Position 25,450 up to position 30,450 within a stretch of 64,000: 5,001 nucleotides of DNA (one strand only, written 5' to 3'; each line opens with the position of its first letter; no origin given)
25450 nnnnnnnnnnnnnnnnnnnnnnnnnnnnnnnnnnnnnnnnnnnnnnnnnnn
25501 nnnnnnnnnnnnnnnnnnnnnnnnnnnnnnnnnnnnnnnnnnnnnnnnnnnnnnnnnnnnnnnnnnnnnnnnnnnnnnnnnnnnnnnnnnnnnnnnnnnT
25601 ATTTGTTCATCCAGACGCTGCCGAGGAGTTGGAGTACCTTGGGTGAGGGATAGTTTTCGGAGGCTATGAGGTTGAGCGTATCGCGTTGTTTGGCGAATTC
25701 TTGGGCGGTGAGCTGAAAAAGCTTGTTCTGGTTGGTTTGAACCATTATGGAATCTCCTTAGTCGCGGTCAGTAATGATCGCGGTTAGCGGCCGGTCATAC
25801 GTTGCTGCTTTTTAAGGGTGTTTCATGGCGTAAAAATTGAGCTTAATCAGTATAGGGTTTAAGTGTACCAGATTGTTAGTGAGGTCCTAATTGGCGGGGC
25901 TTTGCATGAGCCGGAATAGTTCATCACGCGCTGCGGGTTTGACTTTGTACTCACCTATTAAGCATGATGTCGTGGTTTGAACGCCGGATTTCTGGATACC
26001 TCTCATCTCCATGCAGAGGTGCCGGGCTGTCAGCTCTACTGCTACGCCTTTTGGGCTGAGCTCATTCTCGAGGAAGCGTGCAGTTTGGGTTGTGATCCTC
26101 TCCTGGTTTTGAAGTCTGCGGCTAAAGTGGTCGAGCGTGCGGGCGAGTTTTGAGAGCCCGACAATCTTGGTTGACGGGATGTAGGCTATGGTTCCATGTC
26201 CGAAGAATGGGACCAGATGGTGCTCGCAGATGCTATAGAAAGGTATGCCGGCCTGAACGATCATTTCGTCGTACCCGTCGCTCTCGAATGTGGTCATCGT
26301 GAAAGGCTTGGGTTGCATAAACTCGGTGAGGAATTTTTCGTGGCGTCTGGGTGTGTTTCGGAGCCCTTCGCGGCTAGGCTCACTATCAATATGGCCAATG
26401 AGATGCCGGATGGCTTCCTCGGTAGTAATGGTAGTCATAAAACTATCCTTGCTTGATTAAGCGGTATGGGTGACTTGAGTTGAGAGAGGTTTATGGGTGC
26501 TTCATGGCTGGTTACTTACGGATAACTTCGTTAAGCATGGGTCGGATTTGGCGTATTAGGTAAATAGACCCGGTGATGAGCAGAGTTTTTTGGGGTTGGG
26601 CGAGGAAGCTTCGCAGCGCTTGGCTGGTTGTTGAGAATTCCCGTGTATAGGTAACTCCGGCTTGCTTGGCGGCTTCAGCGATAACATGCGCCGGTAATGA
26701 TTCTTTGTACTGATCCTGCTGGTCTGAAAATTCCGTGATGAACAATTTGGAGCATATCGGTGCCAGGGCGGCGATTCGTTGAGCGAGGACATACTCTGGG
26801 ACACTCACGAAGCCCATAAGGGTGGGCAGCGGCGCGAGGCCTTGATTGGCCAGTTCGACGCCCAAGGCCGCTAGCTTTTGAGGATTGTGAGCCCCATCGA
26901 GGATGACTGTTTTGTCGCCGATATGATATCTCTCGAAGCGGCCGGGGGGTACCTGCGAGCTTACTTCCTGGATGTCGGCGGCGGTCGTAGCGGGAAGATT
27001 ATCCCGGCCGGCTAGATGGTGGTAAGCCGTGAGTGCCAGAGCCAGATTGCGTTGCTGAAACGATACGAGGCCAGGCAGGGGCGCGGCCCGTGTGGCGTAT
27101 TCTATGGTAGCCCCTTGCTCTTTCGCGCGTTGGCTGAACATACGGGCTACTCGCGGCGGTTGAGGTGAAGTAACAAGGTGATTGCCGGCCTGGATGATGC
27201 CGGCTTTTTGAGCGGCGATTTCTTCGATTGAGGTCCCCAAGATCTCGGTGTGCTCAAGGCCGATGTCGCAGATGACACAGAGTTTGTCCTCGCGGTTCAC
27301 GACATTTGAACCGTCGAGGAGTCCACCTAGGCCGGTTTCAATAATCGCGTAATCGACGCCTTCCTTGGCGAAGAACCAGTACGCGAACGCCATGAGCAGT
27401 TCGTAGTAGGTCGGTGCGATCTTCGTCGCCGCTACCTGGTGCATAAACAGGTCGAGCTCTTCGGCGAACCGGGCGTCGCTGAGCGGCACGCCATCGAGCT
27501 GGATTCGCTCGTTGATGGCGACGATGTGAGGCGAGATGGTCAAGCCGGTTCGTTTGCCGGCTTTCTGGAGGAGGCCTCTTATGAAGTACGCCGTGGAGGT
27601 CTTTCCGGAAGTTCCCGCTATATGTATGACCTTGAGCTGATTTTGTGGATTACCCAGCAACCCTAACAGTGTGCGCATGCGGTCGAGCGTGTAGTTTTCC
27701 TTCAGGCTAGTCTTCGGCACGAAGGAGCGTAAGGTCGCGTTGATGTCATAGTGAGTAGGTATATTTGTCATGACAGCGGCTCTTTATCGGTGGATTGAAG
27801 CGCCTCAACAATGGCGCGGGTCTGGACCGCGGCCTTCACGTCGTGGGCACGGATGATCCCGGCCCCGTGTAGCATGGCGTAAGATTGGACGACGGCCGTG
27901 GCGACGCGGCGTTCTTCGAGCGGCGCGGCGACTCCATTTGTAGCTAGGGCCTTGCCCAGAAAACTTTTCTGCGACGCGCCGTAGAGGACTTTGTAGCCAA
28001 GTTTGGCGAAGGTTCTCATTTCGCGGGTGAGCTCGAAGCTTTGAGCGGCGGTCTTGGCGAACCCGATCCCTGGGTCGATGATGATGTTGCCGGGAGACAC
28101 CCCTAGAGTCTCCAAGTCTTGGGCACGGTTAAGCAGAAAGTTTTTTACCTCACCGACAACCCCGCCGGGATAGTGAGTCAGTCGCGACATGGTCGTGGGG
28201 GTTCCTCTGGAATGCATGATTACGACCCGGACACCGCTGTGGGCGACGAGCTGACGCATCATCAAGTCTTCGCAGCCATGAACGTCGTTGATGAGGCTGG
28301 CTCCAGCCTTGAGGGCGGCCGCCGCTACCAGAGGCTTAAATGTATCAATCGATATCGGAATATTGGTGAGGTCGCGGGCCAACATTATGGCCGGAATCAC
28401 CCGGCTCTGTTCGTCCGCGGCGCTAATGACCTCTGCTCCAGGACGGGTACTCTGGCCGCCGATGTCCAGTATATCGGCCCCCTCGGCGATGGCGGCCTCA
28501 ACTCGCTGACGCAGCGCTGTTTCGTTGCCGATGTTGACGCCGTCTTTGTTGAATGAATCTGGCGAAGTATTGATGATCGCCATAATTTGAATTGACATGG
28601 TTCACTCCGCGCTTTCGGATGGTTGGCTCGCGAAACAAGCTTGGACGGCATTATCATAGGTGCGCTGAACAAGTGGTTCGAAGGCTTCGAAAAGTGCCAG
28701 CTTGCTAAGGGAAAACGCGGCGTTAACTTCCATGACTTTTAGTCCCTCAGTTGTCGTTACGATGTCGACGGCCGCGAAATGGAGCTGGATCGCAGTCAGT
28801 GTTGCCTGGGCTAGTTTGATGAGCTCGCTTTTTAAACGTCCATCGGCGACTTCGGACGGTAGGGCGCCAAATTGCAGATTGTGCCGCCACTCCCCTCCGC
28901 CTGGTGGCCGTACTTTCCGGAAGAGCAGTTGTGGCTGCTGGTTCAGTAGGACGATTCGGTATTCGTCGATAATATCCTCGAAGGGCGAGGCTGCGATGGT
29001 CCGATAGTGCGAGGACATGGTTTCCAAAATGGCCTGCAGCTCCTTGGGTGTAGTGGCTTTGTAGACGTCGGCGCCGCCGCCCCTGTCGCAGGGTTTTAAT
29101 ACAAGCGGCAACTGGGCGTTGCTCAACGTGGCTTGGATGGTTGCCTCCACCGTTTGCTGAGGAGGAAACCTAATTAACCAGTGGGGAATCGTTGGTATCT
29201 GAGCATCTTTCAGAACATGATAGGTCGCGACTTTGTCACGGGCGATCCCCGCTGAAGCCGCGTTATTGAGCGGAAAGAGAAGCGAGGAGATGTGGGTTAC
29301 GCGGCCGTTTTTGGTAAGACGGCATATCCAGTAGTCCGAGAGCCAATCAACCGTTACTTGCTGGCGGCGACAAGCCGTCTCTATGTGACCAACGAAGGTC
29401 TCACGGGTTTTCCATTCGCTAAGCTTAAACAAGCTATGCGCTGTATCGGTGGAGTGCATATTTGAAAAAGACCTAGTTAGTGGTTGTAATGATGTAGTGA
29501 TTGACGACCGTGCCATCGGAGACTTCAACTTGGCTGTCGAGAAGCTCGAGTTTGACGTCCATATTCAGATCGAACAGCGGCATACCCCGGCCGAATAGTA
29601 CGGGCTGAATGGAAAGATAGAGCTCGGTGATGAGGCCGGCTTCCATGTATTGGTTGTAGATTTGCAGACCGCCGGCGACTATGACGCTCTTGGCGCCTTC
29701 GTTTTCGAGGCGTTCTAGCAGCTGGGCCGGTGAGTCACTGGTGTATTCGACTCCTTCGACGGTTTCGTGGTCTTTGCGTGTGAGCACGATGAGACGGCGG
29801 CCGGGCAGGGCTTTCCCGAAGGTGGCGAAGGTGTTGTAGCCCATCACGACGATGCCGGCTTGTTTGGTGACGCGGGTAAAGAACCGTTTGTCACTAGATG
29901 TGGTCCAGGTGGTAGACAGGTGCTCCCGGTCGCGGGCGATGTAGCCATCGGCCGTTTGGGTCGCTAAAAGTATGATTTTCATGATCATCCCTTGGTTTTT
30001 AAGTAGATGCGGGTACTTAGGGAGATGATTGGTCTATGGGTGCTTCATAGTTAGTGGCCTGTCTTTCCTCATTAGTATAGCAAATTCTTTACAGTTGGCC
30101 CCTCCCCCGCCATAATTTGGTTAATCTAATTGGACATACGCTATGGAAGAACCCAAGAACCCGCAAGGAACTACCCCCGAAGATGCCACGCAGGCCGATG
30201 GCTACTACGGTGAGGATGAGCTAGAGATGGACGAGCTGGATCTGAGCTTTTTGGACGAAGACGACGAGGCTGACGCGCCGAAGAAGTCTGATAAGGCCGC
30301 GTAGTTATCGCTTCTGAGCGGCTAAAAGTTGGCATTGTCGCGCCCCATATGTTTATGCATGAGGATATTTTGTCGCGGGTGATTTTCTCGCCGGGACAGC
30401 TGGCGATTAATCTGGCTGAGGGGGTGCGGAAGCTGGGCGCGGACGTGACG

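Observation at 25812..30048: Identical 4-codon mini-ORF (MKHP-stop) repeated upstream of three consecutive folate/one-carbon transcription units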

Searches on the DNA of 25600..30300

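Call 5: search_rna_families(source=window, start=25600, end=30300, threshold=evalue, max_evalue=10, show_alignments=3)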
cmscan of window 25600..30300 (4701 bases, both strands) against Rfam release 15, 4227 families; matches with E-value up to 10: 2.
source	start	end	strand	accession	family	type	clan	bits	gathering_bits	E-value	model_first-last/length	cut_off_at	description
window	30220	30275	+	RF01139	sR2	Gene; snRNA; snoRNA; CD-box;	-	21.4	42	0.13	1-57/57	no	Small nucleolar RNA sR2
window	29333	29391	+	RF02202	UCA1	Gene; lncRNA;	-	18.3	80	0.43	1-75/75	no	Urothelial cancer associated 1 conserved region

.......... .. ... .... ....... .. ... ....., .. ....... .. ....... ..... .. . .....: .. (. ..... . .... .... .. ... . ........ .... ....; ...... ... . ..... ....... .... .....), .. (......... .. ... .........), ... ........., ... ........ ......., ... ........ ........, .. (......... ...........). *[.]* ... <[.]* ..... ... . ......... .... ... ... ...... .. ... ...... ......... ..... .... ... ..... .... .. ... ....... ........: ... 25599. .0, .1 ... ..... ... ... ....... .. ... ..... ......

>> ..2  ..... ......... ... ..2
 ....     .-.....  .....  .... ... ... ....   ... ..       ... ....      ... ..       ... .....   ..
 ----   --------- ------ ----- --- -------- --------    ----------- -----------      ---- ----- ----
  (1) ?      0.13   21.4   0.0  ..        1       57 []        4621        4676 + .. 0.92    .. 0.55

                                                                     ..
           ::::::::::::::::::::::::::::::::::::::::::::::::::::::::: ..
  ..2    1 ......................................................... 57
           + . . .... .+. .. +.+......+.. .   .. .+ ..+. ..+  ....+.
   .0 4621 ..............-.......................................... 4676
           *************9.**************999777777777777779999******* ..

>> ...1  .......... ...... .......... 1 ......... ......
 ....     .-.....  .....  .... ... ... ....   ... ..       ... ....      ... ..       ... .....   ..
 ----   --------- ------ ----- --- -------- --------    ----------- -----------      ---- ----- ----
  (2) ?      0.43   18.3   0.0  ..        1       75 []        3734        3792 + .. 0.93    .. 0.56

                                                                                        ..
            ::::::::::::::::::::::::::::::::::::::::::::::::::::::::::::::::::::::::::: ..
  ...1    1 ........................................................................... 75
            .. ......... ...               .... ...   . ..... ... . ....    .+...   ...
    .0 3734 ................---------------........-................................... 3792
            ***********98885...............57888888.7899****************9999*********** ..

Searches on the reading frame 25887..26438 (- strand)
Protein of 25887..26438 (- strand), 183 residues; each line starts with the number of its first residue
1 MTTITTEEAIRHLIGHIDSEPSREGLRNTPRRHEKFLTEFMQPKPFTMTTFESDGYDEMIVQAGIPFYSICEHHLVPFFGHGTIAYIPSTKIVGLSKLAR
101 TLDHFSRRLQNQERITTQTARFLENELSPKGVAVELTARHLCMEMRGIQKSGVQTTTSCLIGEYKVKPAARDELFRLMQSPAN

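Call 6: search_protein_families(library=pfam, proteins=[window:25887-26438:-])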
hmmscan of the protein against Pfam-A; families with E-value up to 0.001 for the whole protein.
window:25887-26438:- (183 aa): 1 family
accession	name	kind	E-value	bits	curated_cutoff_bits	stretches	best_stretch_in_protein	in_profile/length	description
PF01227.27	GTP_cyclohydroI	-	2.5e-58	196.9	27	1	7-178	2-178/179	GTP cyclohydrolase I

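Call 8: find_related_loci(query=window:25887-26438:-, collection=genome_contigs, flank=10000)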
Query window:25887-26438:- (183 aa) in genome_contigs; peptide patterns used: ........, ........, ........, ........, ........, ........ (x = any residue, [..] = any of these).
599 stretches matched a pattern (row limit reached: there are more); 559 encode a relative of the query (tblastn E <= 1e-3); the best 80 are kept; 80 distinct loci.
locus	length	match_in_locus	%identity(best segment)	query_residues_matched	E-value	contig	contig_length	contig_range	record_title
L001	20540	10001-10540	63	1-180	9e-77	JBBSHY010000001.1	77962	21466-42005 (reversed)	MAG: Candidatus Saccharimonadales bacterium isolate LS3_sbin.2 LS3_sbin.2_K_290731_L_77962_cov_17.2554, whole genome sho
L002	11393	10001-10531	60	4-180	4e-73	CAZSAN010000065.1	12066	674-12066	MAG TPA_asm: uncultured Candidatus Saccharibacteria bacterium isolate binchicken_co84_80 genome assembly, contig: k141_2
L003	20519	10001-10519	62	7-180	4e-73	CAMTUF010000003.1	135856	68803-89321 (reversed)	MAG: uncultured bacterium isolate G04_MAG_00029 genome assembly, contig: G04_MAG_00029_000000000003, whole genome shotgu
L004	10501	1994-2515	59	7-180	3e-72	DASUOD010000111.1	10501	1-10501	MAG TPA_asm: Candidatus Saccharimonadales bacterium isolate SMAG_U1619 k141_1314370, whole genome shotgun sequence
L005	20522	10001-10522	60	7-180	2e-69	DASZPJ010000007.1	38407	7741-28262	MAG TPA_asm: Candidatus Saccharimonadales bacterium isolate SMAG_U5968 k141_182291, whole genome shotgun sequence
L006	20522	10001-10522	59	7-180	9e-68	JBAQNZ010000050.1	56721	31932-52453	MAG: Candidatus Microsaccharimonas sp. isolate MFD12002_ilm_asm_bin22 k127_66327, whole genome shotgun sequence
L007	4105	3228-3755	53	4-179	4e-62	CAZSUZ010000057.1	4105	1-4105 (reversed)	MAG TPA_asm: uncultured Gammaproteobacteria bacterium isolate SRP300315_co1_1 genome assembly, contig: NODE_9217_length_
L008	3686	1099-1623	52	5-179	3e-60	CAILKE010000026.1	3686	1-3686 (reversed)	MAG: uncultured Bacteroidetes bacterium isolate Ja1_bin-1594 genome assembly, contig: bin-1594:26/79, whole genome shotg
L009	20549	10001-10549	49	1-179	3e-53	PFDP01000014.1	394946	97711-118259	MAG: Candidatus Peregrinibacteria bacterium CG10_big_fil_rev_8_21_14_0_10_36_19 CG10_8_21_14_0.10_scaffold_25_c, whole g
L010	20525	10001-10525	50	7-180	1e-51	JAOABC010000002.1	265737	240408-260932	MAG: Hydrogenothermaceae bacterium isolate SKW169 NODE_2_length_265737_cov_9.298712, whole genome shotgun sequence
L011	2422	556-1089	49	7-178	6e-51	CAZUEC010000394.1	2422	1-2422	MAG TPA_asm: uncultured Roseibacillus sp. isolate SRP114822_co1_11 genome assembly, contig: NODE_17367_length_2422_cov_3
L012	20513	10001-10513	49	9-175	1e-50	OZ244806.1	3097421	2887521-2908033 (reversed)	MAG: Chloroflexota bacterium isolate 600da572-970b-48f2-b46a-9436f58df6f3 genome assembly, chromosome: 1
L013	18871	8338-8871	45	5-178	1e-50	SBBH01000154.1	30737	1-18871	MAG: Planctomycetales bacterium isolate Bin_31 Hy_contig17851, whole genome shotgun sequence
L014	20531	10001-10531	46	8-180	2e-49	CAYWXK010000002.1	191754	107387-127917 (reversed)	MAG TPA_asm: uncultured Pirellulales bacterium isolate binchicken_co103_415 genome assembly, contig: NODE_20_length_1917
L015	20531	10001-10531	44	6-178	2e-49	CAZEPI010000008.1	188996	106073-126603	MAG TPA_asm: uncultured Pirellulales bacterium isolate SRP068000_co1_128 genome assembly, contig: NODE_36_length_188996_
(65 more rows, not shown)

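Call 12: find_related_loci(query=window:25887-26438:-, collection=metagenome_contigs, flank=10000)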
Query window:25887-26438:- (183 aa) in metagenome_contigs; peptide patterns used: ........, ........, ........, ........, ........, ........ (x = any residue, [..] = any of these).
600 stretches matched a pattern (row limit reached: there are more); 576 encode a relative of the query (tblastn E <= 1e-3); the best 80 are kept; 80 distinct loci.
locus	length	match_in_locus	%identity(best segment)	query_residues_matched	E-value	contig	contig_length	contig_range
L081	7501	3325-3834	64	8-177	4e-73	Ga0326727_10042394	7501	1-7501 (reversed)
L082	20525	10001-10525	60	6-180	2e-71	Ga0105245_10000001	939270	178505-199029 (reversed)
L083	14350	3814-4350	59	5-183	6e-71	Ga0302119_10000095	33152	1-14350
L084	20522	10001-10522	60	2-175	5e-71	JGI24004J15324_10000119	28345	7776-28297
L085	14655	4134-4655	60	4-177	2e-70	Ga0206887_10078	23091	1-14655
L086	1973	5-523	59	8-180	5e-72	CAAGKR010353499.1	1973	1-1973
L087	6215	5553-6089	57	1-179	9e-70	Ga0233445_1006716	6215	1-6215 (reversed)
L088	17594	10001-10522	59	2-175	2e-68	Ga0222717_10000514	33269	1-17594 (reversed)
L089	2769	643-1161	58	7-179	2e-70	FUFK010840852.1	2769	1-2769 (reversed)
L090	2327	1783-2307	59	5-179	7e-71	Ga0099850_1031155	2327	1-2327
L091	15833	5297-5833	59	5-183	4e-69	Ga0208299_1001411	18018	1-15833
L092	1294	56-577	58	6-179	2e-73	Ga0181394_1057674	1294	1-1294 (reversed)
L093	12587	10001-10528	57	5-180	4e-67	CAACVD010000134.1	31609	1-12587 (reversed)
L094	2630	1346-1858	59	5-175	2e-69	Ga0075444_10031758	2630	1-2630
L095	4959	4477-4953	62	7-165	1e-68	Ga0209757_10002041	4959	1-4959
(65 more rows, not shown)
